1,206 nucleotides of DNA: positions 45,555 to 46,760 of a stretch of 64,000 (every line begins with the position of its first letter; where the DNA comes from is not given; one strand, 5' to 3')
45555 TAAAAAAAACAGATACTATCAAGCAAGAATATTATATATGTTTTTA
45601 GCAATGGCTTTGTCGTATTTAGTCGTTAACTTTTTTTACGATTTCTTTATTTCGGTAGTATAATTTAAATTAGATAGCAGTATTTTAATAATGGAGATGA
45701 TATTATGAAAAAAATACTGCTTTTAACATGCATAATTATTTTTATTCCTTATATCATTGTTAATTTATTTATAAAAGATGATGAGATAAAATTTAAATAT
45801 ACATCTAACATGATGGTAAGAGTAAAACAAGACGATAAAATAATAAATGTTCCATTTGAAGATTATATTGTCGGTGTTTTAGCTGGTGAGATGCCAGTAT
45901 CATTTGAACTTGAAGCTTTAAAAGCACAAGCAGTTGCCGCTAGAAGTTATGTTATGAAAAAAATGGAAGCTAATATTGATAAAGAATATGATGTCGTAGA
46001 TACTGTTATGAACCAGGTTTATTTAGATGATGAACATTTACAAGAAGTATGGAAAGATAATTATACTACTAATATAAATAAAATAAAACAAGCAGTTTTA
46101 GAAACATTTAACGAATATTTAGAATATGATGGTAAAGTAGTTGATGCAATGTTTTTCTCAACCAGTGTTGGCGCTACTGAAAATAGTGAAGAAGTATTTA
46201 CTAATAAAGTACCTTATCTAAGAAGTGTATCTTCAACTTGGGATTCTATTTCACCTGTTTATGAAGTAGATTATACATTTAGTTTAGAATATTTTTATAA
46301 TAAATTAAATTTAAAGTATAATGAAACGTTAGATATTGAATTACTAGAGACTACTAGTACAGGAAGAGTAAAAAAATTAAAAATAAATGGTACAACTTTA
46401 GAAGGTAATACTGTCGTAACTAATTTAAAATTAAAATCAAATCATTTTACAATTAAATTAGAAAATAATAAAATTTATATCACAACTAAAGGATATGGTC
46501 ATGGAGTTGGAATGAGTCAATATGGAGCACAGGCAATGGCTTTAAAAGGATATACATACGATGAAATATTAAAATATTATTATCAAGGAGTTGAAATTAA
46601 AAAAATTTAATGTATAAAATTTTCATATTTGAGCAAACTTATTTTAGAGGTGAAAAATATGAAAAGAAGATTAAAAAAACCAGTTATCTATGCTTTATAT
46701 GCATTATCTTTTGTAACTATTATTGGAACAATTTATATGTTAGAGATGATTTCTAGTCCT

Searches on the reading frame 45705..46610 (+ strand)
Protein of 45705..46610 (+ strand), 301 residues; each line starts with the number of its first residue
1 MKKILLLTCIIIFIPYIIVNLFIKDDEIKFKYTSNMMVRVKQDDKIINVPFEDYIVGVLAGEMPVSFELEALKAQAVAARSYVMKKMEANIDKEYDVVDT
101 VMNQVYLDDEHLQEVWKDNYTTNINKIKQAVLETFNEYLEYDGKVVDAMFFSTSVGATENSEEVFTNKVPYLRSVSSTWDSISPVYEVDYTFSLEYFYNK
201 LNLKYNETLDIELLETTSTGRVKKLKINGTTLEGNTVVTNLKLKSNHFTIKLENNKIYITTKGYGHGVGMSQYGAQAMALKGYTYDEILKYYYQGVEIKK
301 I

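Call 18: search_protein_families(library=pfam, proteins=[window:45705-46610:+], max_evalue=0.0001)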
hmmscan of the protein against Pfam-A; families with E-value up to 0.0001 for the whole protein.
window:45705-46610:+ (301 aa): 1 family
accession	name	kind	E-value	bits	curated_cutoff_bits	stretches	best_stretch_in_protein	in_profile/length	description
PF08486.15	SpoIID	-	1.8e-24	86.6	23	1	44-141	6-97/97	Stage II sporulation protein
